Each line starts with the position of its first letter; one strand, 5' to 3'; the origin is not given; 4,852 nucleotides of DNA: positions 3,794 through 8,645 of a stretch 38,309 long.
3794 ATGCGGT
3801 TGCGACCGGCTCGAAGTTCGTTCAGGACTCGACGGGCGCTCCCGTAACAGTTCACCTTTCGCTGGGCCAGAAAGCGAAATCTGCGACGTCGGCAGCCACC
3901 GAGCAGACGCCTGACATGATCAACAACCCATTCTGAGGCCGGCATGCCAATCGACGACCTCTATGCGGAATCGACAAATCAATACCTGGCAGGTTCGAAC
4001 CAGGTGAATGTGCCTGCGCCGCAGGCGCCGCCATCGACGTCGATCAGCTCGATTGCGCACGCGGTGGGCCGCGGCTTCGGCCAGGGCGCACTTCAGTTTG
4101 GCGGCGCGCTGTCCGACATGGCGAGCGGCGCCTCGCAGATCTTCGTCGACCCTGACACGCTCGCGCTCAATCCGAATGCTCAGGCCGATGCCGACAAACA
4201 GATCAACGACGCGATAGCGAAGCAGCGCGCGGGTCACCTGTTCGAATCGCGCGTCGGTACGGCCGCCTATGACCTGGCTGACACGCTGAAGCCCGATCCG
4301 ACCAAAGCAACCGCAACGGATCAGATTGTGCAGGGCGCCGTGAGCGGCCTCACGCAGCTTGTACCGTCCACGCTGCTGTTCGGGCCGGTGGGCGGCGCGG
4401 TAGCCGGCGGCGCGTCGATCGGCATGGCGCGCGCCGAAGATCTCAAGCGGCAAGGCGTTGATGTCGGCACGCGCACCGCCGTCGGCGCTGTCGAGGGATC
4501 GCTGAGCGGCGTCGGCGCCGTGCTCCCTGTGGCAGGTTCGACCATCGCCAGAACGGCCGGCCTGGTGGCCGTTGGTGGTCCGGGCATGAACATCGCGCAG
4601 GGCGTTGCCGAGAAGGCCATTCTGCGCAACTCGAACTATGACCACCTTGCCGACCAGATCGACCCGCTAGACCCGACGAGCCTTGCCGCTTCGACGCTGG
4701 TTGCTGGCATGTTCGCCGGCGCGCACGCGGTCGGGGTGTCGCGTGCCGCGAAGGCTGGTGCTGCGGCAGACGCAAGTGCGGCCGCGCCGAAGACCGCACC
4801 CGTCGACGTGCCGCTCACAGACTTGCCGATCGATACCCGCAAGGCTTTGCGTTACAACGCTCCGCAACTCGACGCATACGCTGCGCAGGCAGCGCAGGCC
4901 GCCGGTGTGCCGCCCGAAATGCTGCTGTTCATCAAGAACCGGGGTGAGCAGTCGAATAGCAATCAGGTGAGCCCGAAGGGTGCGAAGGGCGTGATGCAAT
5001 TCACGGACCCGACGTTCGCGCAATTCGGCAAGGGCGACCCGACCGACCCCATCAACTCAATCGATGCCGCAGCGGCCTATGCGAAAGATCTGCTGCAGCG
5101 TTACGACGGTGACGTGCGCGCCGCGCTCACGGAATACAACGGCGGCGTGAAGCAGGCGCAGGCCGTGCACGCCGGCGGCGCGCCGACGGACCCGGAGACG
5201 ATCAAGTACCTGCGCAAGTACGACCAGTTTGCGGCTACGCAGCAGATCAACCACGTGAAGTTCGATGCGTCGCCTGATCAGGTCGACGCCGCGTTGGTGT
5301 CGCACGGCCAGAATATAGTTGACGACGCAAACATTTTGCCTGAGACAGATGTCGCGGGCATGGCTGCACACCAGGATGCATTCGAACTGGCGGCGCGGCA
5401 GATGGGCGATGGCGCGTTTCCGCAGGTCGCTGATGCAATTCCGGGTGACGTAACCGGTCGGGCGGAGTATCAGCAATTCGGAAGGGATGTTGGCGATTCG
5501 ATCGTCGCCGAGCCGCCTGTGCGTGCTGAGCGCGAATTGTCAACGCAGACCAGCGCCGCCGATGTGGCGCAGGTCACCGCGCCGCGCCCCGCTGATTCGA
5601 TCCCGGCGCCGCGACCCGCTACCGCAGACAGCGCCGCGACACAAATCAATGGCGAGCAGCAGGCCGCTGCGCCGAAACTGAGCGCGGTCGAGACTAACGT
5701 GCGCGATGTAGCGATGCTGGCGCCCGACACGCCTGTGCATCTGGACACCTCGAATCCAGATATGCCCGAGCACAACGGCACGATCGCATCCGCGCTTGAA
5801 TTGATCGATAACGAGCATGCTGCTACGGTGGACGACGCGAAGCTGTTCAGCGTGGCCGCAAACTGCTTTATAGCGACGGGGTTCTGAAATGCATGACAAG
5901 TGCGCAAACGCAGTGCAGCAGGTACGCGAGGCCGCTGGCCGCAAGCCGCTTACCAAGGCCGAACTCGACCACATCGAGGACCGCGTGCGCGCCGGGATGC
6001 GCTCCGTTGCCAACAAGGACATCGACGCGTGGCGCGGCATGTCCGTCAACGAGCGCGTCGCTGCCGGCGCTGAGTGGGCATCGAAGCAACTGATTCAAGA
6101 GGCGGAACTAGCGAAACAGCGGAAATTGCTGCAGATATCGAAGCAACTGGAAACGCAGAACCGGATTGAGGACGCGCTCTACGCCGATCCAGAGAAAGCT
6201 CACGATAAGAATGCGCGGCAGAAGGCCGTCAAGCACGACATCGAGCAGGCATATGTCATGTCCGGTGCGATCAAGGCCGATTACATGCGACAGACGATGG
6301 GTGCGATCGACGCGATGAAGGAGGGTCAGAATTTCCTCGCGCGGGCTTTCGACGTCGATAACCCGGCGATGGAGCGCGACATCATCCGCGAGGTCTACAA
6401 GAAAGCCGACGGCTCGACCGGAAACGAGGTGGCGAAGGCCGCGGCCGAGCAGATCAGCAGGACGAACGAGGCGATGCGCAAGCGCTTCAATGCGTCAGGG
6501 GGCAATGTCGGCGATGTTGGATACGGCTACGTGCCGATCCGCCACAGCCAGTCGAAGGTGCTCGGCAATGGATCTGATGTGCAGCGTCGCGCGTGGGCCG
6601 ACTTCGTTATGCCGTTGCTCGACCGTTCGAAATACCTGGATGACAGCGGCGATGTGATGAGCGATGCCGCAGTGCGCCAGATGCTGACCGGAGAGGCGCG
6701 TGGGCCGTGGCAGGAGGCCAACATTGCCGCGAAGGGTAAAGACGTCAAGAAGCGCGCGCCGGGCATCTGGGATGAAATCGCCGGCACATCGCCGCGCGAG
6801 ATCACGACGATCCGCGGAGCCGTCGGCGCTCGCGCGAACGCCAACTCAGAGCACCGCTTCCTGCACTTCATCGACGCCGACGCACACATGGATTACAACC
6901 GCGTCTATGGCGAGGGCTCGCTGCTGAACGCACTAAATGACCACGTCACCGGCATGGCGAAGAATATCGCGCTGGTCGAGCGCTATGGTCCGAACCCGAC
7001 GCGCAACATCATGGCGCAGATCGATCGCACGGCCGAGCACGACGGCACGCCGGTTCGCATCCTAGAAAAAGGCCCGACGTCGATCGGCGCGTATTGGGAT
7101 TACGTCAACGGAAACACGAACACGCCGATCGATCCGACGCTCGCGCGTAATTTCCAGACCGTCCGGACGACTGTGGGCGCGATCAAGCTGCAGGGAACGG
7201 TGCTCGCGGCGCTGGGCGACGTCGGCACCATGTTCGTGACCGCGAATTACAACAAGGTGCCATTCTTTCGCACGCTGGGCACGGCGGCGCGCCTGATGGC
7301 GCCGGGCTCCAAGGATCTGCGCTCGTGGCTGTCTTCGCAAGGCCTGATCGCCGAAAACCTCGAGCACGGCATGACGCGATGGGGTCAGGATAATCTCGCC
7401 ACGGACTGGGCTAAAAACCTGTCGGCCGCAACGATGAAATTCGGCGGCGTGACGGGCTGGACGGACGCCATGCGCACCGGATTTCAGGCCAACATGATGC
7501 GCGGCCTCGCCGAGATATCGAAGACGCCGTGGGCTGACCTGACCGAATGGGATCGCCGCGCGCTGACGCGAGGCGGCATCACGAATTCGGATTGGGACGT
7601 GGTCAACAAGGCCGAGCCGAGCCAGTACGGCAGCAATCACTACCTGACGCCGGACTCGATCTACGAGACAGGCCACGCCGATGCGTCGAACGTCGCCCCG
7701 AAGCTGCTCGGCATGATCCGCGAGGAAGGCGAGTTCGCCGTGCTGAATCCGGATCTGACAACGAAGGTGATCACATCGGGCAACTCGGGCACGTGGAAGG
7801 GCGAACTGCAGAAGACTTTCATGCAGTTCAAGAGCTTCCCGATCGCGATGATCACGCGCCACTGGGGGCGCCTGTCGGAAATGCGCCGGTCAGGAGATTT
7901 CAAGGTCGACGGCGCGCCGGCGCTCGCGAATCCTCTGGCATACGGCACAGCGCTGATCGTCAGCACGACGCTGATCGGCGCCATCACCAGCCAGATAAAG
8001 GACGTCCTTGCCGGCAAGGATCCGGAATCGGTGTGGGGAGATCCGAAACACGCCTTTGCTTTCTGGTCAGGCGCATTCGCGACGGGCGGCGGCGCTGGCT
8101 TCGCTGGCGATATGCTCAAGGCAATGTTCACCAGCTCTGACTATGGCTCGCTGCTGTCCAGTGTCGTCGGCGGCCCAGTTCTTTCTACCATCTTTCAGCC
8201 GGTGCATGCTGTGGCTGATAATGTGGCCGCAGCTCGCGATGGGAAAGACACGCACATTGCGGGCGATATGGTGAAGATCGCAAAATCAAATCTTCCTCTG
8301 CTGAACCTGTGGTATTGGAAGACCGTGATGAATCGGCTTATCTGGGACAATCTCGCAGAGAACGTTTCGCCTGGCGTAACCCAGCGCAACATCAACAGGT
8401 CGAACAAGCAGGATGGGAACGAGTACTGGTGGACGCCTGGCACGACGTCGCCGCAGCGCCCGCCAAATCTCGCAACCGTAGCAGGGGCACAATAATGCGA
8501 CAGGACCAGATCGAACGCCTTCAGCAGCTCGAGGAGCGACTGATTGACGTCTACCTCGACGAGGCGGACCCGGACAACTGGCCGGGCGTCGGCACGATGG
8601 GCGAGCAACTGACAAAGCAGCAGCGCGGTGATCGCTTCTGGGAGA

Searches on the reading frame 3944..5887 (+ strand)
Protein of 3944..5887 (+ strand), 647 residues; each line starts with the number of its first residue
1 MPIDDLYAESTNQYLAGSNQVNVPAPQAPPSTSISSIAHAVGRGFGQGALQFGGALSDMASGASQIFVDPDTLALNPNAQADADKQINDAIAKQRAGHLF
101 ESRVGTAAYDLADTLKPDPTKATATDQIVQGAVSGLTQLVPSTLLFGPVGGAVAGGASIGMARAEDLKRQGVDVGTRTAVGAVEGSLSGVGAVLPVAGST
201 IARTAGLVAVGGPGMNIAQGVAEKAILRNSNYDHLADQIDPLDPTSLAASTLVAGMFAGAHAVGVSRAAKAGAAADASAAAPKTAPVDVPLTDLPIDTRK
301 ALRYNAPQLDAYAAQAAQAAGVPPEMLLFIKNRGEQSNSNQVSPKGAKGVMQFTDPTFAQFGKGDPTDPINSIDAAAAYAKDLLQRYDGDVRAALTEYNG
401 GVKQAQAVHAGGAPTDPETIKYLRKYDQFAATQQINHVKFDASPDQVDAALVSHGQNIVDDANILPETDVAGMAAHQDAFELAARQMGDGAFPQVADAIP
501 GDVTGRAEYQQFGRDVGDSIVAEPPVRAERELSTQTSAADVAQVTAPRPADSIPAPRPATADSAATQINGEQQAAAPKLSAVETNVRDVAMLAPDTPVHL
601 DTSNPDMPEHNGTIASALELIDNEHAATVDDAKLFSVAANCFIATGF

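Call 14: search_protein_families(library=phrogs, proteins=[window:3944-5887:+], max_evalue=0.001)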
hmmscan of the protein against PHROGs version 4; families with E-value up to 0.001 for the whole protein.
window:3944-5887:+ (647 aa): 13 families
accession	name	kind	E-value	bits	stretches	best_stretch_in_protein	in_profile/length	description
phrog_342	-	head and packaging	3.8e-25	89.1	1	305-543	11-230/1235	internal virion protein with endolysin domain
phrog_2013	-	tail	7.9e-21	75.4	1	261-408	414-569/657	lytic tail protein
phrog_669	-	lysis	2.7e-14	52.5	1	276-432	904-1055/1946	endolysin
phrog_1145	-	unknown function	1.5e-13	51.5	1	85-291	68-300/594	-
phrog_11561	-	unknown function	1.2e-12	48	1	125-265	80-226/853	-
phrog_10475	-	lysis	6.2e-12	45.9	1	324-427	290-397/700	endolysin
phrog_13449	-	other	1.7e-10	41.9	1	322-406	20-103/269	transglycosylase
phrog_2533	-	unknown function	4.7e-09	35.8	1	262-471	700-908/1130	-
phrog_12507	-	other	4.8e-09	37.5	1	307-421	8-124/260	transglycosylase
phrog_14422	-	unknown function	1.2e-08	35.6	1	131-269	103-240/401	-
phrog_14342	-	tail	1e-07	32.9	1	297-412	129-245/272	lytic tail fiber protein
phrog_28504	-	tail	3.4e-06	27.1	1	315-412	239-337/597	lytic tail fiber protein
phrog_2276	-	tail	2.9e-05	24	1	291-407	462-589/673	tail length tape measure protein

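Call 15: search_protein_families(library=pfam, proteins=[window:3944-5887:+], max_evalue=0.001)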
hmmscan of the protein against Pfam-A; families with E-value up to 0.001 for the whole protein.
window:3944-5887:+ (647 aa): 1 family
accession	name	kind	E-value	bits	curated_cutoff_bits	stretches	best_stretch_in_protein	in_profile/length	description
PF01464.25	SLT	-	1.1e-13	51.1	21.3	1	312-405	2-101/117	Transglycosylase SLT domain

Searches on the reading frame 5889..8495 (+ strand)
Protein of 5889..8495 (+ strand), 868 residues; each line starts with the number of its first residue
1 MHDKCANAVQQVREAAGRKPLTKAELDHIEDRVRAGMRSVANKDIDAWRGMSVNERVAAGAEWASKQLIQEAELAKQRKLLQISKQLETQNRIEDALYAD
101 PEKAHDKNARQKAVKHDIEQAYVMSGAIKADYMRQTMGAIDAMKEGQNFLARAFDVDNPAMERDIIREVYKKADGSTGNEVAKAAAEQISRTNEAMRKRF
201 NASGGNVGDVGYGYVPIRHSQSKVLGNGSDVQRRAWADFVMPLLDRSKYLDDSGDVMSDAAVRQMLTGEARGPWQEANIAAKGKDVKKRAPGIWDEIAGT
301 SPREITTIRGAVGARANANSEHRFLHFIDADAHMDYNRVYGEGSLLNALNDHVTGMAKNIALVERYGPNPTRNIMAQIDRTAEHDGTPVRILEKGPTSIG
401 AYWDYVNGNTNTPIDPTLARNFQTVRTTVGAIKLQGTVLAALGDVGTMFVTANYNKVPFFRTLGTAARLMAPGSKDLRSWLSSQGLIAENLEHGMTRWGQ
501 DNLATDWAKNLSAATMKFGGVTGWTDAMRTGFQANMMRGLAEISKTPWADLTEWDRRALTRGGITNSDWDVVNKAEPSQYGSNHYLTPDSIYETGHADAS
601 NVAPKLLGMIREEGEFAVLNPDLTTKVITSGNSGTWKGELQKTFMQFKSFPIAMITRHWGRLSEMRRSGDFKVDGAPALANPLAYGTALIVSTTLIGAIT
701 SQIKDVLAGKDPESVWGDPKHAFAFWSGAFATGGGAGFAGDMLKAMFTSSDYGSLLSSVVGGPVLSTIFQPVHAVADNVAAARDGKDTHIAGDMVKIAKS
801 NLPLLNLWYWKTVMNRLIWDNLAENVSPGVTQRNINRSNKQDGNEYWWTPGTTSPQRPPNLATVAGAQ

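Call 14: search_protein_families(library=phrogs, proteins=[window:5889-8495:+], max_evalue=0.001)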
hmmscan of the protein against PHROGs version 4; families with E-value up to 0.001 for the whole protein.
window:5889-8495:+ (868 aa): 3 families
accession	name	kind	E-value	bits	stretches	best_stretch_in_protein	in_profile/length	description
phrog_684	-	head and packaging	1.3e-214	716.2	1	1-862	1-837/840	virion structural protein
phrog_23925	-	unknown function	2.4e-62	212.3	1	1-498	1-469/471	-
phrog_26678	-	unknown function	6e-53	181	1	544-858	9-318/324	-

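Call 15: search_protein_families(library=pfam, proteins=[window:5889-8495:+], max_evalue=0.001)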
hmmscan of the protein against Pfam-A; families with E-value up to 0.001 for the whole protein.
window:5889-8495:+ (868 aa): 0 families
